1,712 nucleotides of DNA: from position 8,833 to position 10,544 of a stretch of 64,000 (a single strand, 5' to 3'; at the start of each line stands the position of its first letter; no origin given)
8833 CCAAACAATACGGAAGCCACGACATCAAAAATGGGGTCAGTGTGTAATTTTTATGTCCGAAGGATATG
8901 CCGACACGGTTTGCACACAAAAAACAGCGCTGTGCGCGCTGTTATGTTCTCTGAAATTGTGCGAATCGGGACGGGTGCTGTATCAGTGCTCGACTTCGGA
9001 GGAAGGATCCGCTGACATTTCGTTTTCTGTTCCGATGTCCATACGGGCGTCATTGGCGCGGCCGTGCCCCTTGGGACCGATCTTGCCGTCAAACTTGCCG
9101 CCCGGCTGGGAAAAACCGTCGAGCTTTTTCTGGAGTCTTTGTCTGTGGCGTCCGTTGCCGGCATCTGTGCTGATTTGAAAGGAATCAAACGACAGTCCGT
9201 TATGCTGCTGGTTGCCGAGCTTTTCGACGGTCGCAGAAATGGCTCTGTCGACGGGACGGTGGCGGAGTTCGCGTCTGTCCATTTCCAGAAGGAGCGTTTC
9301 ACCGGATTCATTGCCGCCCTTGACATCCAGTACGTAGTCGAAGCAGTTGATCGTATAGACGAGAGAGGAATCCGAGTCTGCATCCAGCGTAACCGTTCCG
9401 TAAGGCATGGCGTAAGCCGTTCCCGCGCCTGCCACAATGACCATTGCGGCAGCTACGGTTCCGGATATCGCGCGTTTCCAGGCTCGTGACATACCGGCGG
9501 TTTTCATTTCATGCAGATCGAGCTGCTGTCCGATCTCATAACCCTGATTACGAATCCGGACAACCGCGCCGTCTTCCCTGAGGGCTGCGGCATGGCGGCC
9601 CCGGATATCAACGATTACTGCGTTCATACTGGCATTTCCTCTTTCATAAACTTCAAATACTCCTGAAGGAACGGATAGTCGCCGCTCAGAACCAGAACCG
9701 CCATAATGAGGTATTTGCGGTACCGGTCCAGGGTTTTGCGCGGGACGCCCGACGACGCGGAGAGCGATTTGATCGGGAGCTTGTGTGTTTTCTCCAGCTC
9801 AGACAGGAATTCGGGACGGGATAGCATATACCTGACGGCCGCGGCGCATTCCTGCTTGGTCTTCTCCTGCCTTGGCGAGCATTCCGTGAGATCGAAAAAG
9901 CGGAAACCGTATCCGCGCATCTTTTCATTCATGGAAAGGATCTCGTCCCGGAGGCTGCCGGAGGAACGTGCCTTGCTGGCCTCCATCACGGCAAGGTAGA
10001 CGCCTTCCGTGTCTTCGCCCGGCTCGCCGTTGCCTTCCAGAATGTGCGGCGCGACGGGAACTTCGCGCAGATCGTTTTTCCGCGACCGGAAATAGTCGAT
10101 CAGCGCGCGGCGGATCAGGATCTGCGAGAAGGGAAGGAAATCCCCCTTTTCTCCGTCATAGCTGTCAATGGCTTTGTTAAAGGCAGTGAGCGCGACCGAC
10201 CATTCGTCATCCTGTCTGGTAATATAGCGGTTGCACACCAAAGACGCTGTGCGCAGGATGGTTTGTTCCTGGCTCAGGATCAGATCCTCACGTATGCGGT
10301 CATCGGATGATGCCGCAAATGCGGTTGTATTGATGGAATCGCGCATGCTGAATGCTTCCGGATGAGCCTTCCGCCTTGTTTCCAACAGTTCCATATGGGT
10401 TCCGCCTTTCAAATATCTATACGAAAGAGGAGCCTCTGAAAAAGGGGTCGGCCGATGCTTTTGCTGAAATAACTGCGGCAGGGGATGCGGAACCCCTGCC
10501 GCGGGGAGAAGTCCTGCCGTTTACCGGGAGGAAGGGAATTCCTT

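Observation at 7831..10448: Sigma-I/RsgI-like pair with the same ACCCC-N20-CGTA motif upstream of sigI and of the neighbouring secreted-protein gene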

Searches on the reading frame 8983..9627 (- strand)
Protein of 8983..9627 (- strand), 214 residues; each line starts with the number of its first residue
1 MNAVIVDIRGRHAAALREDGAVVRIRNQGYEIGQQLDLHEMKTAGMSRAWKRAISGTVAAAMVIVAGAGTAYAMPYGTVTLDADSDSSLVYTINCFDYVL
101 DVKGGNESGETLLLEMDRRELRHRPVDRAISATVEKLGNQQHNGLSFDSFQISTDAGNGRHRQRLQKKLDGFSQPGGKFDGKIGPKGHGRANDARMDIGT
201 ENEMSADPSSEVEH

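Call 3: search_protein_families(library=pfam, proteins=[window:8983-9627:-], max_evalue=0.1)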
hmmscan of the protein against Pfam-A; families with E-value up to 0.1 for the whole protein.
window:8983-9627:- (214 aa): 2 families
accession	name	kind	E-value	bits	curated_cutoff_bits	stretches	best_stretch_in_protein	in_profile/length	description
PF12791.13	RsgI_N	-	0.00035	20.8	25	1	3-36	4-37/40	Anti-sigma factor N-terminus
PF23750.1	RsgI_M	-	0.00068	20.7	25.3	1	86-143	9-63/133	Anti-sigma factor RsgI-like central domain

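Call 4: search_protein_families(library=ncbifam, proteins=[window:8983-9627:-], max_evalue=0.1)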
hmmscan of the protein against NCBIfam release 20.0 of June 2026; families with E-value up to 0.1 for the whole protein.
window:8983-9627:- (214 aa): 0 families

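Call 29: find_homologous_proteins(query=window:8983-9627:-)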
Query window:8983-9627:- (214 aa): 137 proteins with E <= 0.001 among 503 candidates; the best 120 are listed.
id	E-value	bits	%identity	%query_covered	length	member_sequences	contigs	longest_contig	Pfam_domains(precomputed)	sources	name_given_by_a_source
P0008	7.7e-137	472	100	100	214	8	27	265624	-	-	-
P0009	6.6e-94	332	76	92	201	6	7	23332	-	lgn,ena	-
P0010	4.6e-89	316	79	88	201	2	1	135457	-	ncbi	-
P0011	1.4e-83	298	71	91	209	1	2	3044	PF23750.2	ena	-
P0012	4.5e-82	293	68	95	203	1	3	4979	-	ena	-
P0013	1.7e-79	285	71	87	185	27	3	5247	-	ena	-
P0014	2.5e-79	284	70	86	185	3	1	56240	-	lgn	-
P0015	3.0e-56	209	57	81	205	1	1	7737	-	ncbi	-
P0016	5.5e-56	208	81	55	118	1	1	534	-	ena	-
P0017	6.9e-49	185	49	98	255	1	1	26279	PF23750.2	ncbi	-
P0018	8.9e-49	184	53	80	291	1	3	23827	PF23750.2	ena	-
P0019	1.0e-48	184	54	79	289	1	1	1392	PF23750.2,PF12791.14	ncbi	-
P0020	2.3e-48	183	51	87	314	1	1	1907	PF23750.2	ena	-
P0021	4.7e-48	182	54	80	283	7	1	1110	PF23750.2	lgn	-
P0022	8.5e-48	181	52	81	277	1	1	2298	PF23750.2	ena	-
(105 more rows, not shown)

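Call 47: find_related_loci(query=A1, collection=metagenome_contigs, flank=4000)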
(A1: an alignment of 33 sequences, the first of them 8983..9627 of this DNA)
Query A1 (214 aa) in metagenome_contigs; peptide patterns used: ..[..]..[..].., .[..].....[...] (x = any residue, [..] = any of these).
328 stretches matched a pattern; 53 encode a relative of the query (tblastn E <= 1e-3); 53 distinct loci.
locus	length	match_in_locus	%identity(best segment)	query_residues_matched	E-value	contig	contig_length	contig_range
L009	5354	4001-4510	55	1-172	7e-56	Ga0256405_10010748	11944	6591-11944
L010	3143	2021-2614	48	1-198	4e-55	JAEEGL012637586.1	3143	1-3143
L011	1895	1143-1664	52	1-175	2e-56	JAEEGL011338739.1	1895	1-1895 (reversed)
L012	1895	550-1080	50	1-179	1e-54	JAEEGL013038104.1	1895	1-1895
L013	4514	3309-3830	51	1-180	3e-51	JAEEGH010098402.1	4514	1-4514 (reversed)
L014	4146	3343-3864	51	1-180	3e-51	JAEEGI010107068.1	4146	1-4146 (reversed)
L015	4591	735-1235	50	1-169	1e-49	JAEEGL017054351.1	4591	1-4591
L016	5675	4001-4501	52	1-169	2e-49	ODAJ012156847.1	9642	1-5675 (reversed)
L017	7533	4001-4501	52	1-169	2e-49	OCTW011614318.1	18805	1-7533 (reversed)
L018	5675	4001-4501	52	1-169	2e-49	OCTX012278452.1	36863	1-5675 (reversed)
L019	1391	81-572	51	1-170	6e-48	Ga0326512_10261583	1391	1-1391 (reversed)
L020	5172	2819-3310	49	1-170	5e-46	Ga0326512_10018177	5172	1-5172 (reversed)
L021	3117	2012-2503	48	1-170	7e-45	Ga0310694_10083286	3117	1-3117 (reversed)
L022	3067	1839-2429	41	1-198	1e-44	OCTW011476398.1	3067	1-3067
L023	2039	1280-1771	48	1-170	1e-44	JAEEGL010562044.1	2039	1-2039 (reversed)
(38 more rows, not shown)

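Call 61: search_solved_structures(query=A1, max_evalue=1, show_alignments=3)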
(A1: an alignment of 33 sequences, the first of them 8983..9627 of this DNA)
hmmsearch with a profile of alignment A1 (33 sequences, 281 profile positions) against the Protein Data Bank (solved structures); distinct sequences matched with E-value up to 1: 2.
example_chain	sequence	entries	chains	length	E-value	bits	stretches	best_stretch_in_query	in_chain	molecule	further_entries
9b62_G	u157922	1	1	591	0.21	14.6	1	140-239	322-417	Ran GTPase-activating protein 1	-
8u9o_B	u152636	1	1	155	0.27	14.3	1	85-173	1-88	Anti-sigma-I factor RsgI9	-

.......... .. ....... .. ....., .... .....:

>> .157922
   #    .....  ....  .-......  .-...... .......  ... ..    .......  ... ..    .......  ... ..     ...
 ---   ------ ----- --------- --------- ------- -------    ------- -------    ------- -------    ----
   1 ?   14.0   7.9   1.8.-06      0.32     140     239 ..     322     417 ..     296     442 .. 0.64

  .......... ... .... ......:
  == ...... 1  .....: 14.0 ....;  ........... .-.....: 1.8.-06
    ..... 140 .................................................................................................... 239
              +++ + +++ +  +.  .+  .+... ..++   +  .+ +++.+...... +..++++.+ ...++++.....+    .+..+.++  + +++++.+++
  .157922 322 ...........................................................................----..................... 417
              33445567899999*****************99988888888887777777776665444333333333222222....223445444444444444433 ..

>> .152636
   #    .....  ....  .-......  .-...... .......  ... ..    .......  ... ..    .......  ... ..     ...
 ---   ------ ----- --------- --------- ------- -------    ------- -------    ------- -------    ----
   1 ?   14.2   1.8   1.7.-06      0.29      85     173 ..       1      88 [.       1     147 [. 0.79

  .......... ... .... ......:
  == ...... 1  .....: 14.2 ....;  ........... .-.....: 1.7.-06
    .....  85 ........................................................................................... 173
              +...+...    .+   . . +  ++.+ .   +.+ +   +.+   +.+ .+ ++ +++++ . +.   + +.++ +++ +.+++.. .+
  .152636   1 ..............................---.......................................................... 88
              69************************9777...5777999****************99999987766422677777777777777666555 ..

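Call 68: predict_structure(alignment_id=A1)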
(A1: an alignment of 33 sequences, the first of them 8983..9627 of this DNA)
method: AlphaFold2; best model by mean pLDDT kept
length: 214 residues; sequences in the alignment: 33
mean_pLDDT: 75.9   pTM: 0.53
mean pLDDT of the five models: 75.9, 75.8, 72.7, 72.3, 70.1
residues with pLDDT >= 90: 102; 70-90: 31; 50-70: 32; < 50: 49
segments of 3 or more residues with pLDDT < 50: 41-68, 184-198
pLDDT, mean of each block of 10 residues (from residue 1): 94 95 94 86 45 44 48 85 87 94 94 92 94 88 67 92 92 69 47 47 52 49
secondary structure, 60 per line:
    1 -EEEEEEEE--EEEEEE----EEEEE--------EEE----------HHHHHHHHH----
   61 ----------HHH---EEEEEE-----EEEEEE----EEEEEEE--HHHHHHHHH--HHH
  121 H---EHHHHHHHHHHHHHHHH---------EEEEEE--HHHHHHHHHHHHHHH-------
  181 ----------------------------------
elements in order: E2-9 E12-17 E22-26 E35-37 H48-56 E77-82 E88-93 E98-104 H107-115 H118-121 H126-141 E151-156 H159-173

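Call 71: fold_search(model_id=the predicted structure, library=pdb)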
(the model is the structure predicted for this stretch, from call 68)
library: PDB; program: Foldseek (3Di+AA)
matches with E <= 10: 709; with E <= 0.001: 0
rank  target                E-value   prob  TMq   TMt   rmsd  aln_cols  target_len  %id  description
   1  8t9n_B                5.8e-03  1.00  0.37  0.66   2.8        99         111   17  Bacillus subtilis RsgI GGG mutant (released 2023-09-20)
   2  8t9n_A                7.8e-03  1.00  0.36  0.55   2.6       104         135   15  Bacillus subtilis RsgI GGG mutant (released 2023-09-20)
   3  6ivs_MODEL_1_A        7.7e-02  1.00  0.15  0.56   2.5        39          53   33  Solution structure of the N-terminal domain of the anti-sigma factor RsgI1 from Clostridium thermocellum (released 2019-05-15)
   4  4r71_F                9.7e-02  0.75  0.18  0.24  16.8       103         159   11  Structure of the Qbeta holoenzyme complex in the P1211 crystal form (released 2015-09-23)
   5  4q66_J                1.1e-01  0.54  0.18  0.22  17.4       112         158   10  Structure of Exomer bound to Arf1. (released 2014-09-17)
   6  8hku_AL2P             1.4e-01  0.30  0.15  0.14  14.7       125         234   18  Cryo-EM Structures and Translocation Mechanism of Crenarchaeota Ribosome (released 2023-08-16)
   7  4q66_G                1.5e-01  0.54  0.18  0.18  17.9        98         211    9  Structure of Exomer bound to Arf1. (released 2014-09-17)
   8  4q7j_H                2.2e-01  0.60  0.18  0.21  16.6       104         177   12  Complex structure of viral RNA polymerase (released 2014-08-27)
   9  1rl2_A                2.5e-01  0.28  0.15  0.24  15.2       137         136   14  RIBOSOMAL PROTEIN L2 RNA-BINDING DOMAIN FROM BACILLUS STEAROTHERMOPHILUS (released 1999-04-02)
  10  4q7j_D                2.6e-01  0.57  0.18  0.22  16.5       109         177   14  Complex structure of viral RNA polymerase (released 2014-08-27)
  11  4r71_E                2.6e-01  0.38  0.15  0.21  17.7       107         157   12  Structure of the Qbeta holoenzyme complex in the P1211 crystal form (released 2015-09-23)
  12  6skf_BC               2.6e-01  0.28  0.15  0.14  14.3       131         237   16  Cryo-EM Structure of T. kodakarensis 70S ribosome (released 2020-07-29)
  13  8jvy                  2.9e-01  1.00  0.15  0.59   1.6        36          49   25  Crystal structure of the chimeric protein tkoL2_v1_turn with shorten loop 1 (released 2024-07-03)
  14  4q66_D                3.5e-01  0.35  0.18  0.21  16.8       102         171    8  Structure of Exomer bound to Arf1. (released 2014-09-17)
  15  9fy1_C                3.5e-01  0.25  0.16  0.13  14.8       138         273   13  Structure of CliM-stalled Bacillus subtilis 70S ribosome with release factor bound in the A-site (released 2026-01-14)
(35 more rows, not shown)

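Call 80: search_protein_families(library=pfam, proteins=[L013:460-2448:+], max_evalue=0.01)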
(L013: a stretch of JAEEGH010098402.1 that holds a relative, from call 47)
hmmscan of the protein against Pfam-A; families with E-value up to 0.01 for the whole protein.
L013:460-2448:+ (662 aa): 1 family
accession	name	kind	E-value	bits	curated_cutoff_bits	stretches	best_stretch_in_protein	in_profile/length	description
PF14262.12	Cthe_2159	-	6.1e-67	226.1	25.8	3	330-595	1-261/262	Carbohydrate-binding domain-containing protein Cthe_2159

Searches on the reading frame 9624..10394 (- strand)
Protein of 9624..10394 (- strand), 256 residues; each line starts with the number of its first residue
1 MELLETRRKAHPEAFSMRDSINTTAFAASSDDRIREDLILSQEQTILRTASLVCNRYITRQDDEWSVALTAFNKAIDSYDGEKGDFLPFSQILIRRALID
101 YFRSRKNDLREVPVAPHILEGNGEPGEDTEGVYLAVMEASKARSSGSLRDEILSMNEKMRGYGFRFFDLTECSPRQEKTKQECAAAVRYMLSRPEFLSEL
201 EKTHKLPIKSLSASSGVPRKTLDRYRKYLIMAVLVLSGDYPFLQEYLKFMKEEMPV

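Call 3: search_protein_families(library=pfam, proteins=[window:9624-10394:-], max_evalue=0.1)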
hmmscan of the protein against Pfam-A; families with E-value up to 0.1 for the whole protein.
window:9624-10394:- (256 aa): 1 family
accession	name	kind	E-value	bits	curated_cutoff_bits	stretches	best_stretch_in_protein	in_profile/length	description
PF04542.20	Sigma70_r2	-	0.00014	22.1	24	1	60-106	22-69/71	Sigma-70 region 2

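Call 4: search_protein_families(library=ncbifam, proteins=[window:9624-10394:-], max_evalue=0.1)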
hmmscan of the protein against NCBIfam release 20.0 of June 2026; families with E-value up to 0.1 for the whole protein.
window:9624-10394:- (256 aa): 13 families
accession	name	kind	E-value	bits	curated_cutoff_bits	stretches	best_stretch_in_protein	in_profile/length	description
TIGR02895.1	spore_sigI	equivalog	7.5e-51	172.9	185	1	29-247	6-219/219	RNA polymerase sigma-I factor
NF006176.0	PRK08311.2-4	equivalog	2.9e-50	170.9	260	1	28-249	21-238/249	RNA polymerase sigma factor SigI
NF006174.0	PRK08311.2-2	equivalog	6.1e-50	169.8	319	1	25-248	22-249/252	RNA polymerase sigma factor SigI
NF006175.0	PRK08311.2-3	subfamily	5.7e-47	160.2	244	1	25-252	12-239/244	RNA polymerase sigma factor SigI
NF006172.0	PRK08311.1-3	equivalog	3.1e-43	148.4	318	1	30-248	25-243/248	RNA polymerase sigma factor SigI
NF006178.0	PRK08311.2-6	equivalog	2.8e-42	144.9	306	1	53-250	39-234/236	RNA polymerase sigma factor SigI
NF006170.0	PRK08311.1-1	equivalog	2.4e-39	135.5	271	1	21-250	6-215/221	RNA polymerase sigma factor SigI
NF006173.0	PRK08311.2-1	subfamily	4.1e-38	131.1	287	1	29-252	27-247/251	RNA polymerase sigma factor SigI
NF006171.0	PRK08311.1-2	equivalog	3.3e-32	112.1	451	1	30-251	22-236/239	RNA polymerase sigma factor SigI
NF006177.0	PRK08311.2-5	equivalog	9.3e-25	87.6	498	1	31-247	16-228/237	RNA polymerase sigma factor SigI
TIGR02937.1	sigma70-ECF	superfamily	2.5e-06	27.2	42.9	1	35-111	3-81/165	sigma-70 family RNA polymerase sigma factor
TIGR02479.1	FliA_WhiG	subfamily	0.031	14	189.6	1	60-106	25-72/224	FliA/WhiG family RNA polymerase sigma factor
NF005248.0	PRK06759.1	equivalog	0.052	13.3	133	1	58-103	26-72/156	RNA polymerase factor sigma-70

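Call 28: find_related_loci(query=window:9624-10394:-, collection=genome_contigs, flank=6000)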
Query window:9624-10394:- (256 aa) in genome_contigs; peptide patterns used: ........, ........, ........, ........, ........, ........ (x = any residue, [..] = any of these).
61 stretches matched a pattern; 3 encode a relative of the query (tblastn E <= 1e-3); 3 distinct loci.
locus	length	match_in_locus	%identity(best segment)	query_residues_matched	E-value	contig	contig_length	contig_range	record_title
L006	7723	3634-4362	56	17-256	3e-87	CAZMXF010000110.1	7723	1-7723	MAG TPA_asm: uncultured Oscillospiraceae bacterium isolate SRP278969_co1_70 genome assembly, contig: NODE_14776_length_7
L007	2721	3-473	56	100-253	7e-58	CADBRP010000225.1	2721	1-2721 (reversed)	MAG: uncultured Clostridiales bacterium isolate RUG14238 genome assembly, contig: RUG14238_asm_225, whole genome shotgun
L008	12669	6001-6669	42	28-251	8e-57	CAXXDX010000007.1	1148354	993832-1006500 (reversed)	MAG: Christensenellaceae bacterium isolate 34c40ec2-27d6-4557-b6c8-0864980aefa8 genome assembly, contig: contig_7, whole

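Call 62: search_solved_structures(query=window:9624-10394:-, max_evalue=0.01, show_alignments=3)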
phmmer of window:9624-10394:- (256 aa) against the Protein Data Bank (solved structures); distinct sequences matched with E-value up to 0.01: 3.
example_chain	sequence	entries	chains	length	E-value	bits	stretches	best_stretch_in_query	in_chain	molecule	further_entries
8i23_F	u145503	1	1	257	5.4e-24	88.4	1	18-250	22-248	RNA polymerase sigma factor SigI1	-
8i24_F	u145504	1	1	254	3.6e-22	82.4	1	29-252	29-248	RNA polymerase sigma factor SigI6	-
6ivu_B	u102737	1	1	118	1.1e-06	31.7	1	148-249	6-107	RNA polymerase sigma factor SigI1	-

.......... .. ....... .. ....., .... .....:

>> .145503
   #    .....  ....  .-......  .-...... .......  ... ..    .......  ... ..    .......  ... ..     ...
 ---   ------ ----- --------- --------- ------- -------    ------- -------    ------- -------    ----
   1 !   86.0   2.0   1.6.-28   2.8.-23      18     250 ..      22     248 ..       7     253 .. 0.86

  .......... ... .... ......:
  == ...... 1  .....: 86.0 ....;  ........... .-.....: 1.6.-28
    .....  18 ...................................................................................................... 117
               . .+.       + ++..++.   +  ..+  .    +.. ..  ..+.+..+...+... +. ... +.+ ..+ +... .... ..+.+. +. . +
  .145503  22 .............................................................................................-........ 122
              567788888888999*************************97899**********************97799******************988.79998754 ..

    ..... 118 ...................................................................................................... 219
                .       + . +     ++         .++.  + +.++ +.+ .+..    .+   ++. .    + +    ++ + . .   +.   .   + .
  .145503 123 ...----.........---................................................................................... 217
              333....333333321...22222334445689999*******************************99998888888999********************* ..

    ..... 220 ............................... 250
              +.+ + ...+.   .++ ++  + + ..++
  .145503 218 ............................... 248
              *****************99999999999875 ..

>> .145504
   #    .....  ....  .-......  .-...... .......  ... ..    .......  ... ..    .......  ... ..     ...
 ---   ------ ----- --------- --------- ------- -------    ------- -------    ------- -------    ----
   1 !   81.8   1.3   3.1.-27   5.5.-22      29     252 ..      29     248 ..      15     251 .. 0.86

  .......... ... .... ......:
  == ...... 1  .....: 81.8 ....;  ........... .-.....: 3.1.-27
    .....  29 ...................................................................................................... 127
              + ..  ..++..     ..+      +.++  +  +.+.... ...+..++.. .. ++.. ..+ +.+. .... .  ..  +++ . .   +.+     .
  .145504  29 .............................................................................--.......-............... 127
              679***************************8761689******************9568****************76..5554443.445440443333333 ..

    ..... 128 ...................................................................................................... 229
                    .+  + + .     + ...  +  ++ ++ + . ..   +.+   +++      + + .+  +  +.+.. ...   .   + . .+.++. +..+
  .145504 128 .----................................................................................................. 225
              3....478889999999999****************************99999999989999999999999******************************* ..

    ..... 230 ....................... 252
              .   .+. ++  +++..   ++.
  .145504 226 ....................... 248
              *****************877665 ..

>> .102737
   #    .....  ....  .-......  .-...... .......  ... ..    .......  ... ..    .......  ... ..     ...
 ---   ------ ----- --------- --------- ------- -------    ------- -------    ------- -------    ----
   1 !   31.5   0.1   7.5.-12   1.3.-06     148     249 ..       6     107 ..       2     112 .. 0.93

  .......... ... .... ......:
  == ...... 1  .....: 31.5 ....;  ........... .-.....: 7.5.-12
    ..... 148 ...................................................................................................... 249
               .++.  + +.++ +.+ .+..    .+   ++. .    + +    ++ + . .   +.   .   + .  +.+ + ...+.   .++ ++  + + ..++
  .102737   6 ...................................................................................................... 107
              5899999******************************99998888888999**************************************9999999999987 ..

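Call 80: search_protein_families(library=pfam, proteins=[L006:6167-7705:+], max_evalue=0.01)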
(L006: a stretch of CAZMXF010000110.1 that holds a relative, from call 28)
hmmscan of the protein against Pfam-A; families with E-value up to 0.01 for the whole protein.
L006:6167-7705:+ (512 aa): 0 families
